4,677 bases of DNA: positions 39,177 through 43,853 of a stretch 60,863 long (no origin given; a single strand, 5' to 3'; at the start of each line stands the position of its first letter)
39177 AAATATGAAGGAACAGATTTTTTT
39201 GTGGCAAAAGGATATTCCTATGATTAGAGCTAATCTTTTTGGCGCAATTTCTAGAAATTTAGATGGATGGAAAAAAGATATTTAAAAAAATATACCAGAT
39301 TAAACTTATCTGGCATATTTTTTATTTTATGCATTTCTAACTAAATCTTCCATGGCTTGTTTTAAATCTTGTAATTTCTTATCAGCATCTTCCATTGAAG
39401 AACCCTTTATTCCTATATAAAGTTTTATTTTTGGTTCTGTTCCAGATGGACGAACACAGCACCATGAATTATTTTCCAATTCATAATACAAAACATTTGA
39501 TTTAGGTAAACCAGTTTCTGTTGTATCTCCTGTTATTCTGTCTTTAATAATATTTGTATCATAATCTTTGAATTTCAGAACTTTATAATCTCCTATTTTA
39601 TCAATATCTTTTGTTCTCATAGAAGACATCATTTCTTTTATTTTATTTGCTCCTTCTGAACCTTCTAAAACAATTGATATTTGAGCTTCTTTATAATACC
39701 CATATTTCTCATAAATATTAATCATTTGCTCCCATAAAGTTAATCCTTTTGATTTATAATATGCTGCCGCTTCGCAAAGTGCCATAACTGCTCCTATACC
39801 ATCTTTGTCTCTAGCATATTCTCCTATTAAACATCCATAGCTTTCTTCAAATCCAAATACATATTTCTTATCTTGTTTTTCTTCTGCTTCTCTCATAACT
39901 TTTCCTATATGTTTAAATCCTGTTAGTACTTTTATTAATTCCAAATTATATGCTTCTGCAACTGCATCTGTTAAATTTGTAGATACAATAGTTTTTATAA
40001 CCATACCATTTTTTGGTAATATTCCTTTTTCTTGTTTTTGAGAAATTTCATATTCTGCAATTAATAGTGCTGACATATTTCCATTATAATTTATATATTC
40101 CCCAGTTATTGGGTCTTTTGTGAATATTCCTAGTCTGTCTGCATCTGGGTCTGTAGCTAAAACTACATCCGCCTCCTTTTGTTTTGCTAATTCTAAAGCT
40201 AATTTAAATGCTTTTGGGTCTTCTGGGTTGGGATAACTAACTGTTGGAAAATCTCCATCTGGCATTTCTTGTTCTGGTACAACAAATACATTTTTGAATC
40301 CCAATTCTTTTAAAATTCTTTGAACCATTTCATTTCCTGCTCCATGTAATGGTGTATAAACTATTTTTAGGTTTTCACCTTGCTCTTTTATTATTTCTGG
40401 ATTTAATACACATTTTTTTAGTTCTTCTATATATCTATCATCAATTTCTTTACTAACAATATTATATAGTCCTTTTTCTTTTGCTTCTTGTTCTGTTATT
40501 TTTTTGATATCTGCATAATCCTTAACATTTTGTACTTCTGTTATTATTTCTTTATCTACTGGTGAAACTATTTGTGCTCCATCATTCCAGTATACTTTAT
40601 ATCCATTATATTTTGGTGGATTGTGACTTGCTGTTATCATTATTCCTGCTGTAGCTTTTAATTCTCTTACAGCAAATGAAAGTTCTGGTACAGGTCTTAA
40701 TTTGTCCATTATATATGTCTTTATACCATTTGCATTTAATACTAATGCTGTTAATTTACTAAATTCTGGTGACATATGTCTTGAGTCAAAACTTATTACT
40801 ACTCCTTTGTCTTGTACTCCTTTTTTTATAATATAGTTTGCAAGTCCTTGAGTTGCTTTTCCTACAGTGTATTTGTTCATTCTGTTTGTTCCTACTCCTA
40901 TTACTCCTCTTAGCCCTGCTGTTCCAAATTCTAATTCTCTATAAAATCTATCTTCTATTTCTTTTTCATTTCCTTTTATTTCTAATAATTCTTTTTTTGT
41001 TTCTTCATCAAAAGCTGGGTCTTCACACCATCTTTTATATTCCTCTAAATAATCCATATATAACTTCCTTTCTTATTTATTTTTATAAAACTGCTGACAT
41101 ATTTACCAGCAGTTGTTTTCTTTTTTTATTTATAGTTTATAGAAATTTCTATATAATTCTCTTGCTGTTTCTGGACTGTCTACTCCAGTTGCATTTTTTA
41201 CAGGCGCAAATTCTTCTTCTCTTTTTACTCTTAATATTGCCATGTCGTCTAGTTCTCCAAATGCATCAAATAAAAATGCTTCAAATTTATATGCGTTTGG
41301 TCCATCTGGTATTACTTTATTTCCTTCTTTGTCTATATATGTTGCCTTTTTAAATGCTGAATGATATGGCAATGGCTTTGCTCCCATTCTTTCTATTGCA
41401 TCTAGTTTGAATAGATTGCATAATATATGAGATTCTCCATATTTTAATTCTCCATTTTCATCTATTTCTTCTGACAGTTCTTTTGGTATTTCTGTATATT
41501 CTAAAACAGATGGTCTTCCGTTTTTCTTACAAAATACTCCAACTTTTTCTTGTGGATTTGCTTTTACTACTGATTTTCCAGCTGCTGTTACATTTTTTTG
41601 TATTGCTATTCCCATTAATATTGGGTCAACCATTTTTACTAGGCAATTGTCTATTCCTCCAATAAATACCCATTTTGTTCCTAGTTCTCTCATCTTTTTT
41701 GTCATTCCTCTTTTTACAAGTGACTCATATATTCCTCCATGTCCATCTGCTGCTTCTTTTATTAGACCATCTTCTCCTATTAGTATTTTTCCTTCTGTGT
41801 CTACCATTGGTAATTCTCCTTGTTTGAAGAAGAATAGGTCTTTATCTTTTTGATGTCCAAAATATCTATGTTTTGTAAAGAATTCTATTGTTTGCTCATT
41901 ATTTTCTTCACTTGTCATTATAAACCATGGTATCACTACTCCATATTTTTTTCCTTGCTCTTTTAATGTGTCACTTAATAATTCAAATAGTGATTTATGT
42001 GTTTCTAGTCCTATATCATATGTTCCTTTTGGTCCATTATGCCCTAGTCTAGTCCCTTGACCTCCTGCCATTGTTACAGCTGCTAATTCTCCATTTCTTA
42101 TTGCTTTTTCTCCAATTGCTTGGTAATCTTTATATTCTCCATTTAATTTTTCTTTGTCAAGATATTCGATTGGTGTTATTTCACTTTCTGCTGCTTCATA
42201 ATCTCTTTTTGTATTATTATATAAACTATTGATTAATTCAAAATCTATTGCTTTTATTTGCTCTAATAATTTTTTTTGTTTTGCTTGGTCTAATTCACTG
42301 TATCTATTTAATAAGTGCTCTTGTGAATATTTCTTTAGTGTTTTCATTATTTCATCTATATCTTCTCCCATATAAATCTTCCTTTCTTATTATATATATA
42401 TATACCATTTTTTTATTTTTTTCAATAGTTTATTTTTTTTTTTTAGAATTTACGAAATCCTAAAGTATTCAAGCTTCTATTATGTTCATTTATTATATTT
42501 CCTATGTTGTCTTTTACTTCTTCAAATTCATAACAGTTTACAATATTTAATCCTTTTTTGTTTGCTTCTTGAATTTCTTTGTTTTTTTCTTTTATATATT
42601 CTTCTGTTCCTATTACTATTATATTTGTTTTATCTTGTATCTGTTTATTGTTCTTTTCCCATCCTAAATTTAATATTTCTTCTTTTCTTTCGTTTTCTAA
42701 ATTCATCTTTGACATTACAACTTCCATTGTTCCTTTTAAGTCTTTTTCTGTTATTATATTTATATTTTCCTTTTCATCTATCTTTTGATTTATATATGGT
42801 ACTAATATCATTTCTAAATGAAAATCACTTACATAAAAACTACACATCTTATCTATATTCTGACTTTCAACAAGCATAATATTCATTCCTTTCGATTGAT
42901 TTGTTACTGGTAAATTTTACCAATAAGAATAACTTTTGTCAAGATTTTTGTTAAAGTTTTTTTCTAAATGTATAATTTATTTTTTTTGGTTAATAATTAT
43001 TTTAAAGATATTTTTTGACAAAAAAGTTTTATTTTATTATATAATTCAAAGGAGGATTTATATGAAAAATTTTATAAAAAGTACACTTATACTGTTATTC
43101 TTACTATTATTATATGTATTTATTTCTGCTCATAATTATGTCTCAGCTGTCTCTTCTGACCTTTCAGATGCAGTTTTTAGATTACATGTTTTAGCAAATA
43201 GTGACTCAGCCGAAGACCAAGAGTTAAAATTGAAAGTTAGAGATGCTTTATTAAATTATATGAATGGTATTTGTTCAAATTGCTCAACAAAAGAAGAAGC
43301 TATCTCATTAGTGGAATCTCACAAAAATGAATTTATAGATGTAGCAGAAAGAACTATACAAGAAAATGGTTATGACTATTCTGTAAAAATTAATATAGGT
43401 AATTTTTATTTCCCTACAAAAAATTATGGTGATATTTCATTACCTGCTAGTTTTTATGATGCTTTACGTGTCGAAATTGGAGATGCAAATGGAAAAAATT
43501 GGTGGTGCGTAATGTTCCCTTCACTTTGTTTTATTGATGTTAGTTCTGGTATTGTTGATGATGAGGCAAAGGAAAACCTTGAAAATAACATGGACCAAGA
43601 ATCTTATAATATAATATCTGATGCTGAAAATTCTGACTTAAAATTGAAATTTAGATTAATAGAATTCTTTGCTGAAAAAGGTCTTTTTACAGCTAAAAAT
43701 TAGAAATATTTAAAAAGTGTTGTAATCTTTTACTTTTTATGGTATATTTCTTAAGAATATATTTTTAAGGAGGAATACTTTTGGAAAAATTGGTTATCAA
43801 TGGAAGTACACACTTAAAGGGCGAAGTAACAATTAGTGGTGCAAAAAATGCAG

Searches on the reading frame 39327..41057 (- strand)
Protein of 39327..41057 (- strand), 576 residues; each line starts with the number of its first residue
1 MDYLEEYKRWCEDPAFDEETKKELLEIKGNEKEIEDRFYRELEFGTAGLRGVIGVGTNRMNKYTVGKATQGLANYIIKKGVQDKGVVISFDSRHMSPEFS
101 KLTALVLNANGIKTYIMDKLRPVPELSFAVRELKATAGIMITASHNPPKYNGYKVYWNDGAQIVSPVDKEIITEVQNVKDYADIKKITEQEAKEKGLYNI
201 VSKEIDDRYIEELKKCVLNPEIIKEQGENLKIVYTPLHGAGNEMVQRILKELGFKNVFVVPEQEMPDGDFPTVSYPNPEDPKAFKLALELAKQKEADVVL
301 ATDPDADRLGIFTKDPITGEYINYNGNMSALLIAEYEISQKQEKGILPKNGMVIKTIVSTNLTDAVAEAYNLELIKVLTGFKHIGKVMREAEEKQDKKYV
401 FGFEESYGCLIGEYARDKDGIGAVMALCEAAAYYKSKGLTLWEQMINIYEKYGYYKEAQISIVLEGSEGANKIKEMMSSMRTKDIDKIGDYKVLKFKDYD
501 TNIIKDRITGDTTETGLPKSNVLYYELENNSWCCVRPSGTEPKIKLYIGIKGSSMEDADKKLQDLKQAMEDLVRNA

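Call 41: search_protein_families(library=pfam, proteins=[window:39327-41057:-], max_evalue=0.001)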
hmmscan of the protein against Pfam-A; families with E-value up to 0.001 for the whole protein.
window:39327-41057:- (576 aa): 4 families
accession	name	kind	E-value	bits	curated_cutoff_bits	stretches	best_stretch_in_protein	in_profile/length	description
PF02878.22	PGM_PMM_I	-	1.5e-43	148.3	22.5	1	43-180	3-136/138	Phosphoglucomutase/phosphomannomutase, alpha/beta/alpha domain I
PF02879.22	PGM_PMM_II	-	6.5e-29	100.9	29.3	1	208-314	2-101/103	Phosphoglucomutase/phosphomannomutase, alpha/beta/alpha domain II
PF02880.22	PGM_PMM_III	-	1.7e-20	73.7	20.7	1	325-449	1-112/115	Phosphoglucomutase/phosphomannomutase, alpha/beta/alpha domain III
PF00408.26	PGM_PMM_IV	-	0.00012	22.5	23.1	1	527-549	29-51/68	Phosphoglucomutase/phosphomannomutase, C-terminal domain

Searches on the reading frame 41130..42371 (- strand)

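Call 41: search_protein_families(library=pfam, proteins=[window:41130-42371:-], max_evalue=0.001)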
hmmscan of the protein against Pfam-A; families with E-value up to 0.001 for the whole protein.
window:41130-42371:- (413 aa): 1 family
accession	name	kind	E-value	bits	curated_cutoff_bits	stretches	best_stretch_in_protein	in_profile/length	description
PF01704.24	UDPGP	-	2.3e-43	148.9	22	1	55-394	16-338/413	UTP--glucose-1-phosphate uridylyltransferase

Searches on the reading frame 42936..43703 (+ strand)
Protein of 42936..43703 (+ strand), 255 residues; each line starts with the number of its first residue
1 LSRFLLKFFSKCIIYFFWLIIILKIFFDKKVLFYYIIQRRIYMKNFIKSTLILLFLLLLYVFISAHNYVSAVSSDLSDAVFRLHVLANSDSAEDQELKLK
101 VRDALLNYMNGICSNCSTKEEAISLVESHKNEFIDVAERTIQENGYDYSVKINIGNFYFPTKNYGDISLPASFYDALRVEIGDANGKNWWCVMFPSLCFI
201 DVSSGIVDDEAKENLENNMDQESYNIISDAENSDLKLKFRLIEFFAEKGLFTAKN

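Call 56: search_protein_families(library=pfam, proteins=[window:42936-43703:+], max_evalue=0.001)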
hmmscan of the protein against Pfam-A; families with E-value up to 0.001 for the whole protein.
window:42936-43703:+ (255 aa): 1 family
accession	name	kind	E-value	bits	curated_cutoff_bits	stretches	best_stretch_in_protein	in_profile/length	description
PF09551.15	Spore_II_R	-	2.2e-49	167.6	25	1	78-203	2-127/128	Stage II sporulation protein R (spore_II_R)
